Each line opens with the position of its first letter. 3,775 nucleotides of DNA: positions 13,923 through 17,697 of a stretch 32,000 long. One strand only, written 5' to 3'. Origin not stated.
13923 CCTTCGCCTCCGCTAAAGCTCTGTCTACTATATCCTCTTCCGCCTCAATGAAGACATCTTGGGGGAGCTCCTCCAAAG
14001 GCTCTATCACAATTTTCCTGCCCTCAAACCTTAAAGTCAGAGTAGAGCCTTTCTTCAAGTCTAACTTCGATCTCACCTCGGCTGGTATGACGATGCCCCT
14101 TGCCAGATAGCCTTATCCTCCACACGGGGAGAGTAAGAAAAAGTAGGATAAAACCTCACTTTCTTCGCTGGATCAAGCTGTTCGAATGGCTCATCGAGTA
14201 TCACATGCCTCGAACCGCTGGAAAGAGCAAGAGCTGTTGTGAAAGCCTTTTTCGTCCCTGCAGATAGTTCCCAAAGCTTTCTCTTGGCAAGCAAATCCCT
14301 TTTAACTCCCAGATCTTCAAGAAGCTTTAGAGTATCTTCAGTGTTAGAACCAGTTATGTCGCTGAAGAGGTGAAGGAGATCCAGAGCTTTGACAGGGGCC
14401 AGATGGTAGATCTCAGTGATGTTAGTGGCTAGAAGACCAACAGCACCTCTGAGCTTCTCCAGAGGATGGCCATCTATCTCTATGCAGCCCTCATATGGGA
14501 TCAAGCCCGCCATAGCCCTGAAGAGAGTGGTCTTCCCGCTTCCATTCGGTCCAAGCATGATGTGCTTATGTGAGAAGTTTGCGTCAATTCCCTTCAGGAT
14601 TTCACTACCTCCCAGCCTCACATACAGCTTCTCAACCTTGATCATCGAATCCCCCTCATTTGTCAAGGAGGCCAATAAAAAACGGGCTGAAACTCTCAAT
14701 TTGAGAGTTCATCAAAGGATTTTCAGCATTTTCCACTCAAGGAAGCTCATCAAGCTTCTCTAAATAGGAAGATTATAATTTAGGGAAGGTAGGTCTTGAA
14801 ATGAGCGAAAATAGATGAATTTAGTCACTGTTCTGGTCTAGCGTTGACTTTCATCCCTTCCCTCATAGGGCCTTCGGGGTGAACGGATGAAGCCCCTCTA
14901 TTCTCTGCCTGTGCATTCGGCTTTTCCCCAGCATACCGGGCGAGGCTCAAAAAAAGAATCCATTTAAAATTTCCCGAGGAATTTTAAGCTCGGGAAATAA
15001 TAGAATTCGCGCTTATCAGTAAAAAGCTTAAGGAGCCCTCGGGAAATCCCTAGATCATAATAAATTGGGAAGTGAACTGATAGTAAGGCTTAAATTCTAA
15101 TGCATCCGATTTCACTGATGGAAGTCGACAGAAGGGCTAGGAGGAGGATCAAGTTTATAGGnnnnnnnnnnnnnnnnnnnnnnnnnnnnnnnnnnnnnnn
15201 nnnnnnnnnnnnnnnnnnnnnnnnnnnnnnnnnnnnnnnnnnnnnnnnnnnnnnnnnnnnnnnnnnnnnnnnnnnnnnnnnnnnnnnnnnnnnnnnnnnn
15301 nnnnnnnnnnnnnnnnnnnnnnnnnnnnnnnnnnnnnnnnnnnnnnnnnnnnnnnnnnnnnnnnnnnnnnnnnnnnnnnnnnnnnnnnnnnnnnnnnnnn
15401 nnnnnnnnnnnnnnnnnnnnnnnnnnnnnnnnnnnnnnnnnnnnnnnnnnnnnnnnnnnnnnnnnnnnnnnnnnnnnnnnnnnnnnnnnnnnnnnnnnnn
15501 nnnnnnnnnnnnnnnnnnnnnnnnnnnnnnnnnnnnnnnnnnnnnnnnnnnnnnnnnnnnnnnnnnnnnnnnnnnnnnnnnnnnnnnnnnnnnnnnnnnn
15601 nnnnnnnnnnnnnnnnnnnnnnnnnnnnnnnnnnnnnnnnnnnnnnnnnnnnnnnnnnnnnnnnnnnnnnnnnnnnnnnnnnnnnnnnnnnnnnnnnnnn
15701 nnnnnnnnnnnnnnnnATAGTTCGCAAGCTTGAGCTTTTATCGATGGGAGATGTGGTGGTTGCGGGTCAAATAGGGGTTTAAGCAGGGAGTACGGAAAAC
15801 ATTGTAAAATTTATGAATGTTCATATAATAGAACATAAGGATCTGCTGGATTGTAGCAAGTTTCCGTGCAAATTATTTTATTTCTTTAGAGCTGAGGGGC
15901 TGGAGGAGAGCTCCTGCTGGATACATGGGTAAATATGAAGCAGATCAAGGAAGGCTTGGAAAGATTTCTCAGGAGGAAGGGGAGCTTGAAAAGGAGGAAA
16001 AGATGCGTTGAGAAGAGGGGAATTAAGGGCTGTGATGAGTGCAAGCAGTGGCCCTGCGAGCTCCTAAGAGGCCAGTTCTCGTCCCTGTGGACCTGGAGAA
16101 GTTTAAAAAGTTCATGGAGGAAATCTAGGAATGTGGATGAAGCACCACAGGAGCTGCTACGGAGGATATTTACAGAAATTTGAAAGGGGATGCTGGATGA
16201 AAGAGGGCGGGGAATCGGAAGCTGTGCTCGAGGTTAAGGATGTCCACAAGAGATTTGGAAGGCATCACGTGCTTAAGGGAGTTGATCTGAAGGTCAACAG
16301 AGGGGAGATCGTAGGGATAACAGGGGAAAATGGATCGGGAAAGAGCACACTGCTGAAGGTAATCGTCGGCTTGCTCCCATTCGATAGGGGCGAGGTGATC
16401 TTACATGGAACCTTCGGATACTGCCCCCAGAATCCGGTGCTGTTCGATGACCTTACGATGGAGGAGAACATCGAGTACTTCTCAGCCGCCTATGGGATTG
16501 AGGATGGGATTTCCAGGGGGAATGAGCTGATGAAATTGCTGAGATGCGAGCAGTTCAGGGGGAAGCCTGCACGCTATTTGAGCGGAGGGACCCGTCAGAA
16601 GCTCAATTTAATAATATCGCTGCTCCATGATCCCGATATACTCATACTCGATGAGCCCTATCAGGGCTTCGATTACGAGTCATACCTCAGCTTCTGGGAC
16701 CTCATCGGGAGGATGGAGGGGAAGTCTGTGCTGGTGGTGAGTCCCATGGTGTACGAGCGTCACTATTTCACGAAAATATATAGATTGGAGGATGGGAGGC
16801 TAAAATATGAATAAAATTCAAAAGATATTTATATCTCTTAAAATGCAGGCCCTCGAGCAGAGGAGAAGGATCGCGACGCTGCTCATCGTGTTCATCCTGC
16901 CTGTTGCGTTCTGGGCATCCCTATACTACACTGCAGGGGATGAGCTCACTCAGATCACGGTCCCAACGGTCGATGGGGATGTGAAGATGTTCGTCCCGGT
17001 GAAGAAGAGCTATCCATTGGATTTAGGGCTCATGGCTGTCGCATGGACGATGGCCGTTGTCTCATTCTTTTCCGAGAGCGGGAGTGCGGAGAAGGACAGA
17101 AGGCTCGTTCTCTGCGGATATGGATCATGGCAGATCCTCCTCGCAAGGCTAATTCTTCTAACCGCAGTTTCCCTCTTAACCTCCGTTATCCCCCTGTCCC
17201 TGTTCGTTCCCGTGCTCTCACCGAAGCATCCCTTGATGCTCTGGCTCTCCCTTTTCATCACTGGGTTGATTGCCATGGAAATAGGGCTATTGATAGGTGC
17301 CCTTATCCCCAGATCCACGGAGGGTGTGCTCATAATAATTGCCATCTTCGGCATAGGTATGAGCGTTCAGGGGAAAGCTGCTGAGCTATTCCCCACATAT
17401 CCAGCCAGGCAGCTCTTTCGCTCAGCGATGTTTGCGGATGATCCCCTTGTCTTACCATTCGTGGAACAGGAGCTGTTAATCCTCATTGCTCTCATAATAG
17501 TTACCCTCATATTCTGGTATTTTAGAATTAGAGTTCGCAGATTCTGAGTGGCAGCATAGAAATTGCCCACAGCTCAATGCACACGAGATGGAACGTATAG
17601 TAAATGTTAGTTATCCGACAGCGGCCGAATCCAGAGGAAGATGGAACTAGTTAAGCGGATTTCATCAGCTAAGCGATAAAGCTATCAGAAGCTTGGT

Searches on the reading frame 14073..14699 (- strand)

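Call 12: search_protein_families(library=pfam, proteins=[window:14073-14699:-], max_evalue=0.001)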
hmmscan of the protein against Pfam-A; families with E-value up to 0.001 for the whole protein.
window:14073-14699:- (208 aa): 2 families
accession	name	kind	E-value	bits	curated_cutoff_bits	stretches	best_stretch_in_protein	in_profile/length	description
PF00005.33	ABC_tran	-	2.5e-15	57.7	25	1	44-172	12-136/137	ABC transporter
PF13304.12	AAA_21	-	2.5e-10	41.3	27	1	132-187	225-283/304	AAA domain, putative AbiEii toxin, Type IV TA system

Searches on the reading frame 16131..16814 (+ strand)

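Call 12: search_protein_families(library=pfam, proteins=[window:16131-16814:+], max_evalue=0.001)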
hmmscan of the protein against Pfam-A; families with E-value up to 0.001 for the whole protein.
window:16131-16814:+ (227 aa): 4 families
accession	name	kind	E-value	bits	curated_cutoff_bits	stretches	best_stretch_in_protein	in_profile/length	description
PF00005.33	ABC_tran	-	2.3e-27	96.7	25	1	48-177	1-136/137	ABC transporter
PF13304.12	AAA_21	-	9.1e-10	39.5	27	1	60-82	1-23/304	AAA domain, putative AbiEii toxin, Type IV TA system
PF13555.12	AAA_29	-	5.2e-05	23.4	27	1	48-79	12-43/61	P-loop containing region of AAA domain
PF13476.12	AAA_23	-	0.00027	22.1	27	1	58-78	19-39/201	AAA domain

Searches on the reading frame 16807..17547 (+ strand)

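Call 12: search_protein_families(library=pfam, proteins=[window:16807-17547:+], max_evalue=0.001)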
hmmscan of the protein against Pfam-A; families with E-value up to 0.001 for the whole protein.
window:16807-17547:+ (246 aa): 1 family
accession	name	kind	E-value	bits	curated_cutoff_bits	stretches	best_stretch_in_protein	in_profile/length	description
PF12698.13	ABC2_membrane_3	-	6.2e-05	22.7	31.6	1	80-238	177-346/347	ABC-2 family transporter protein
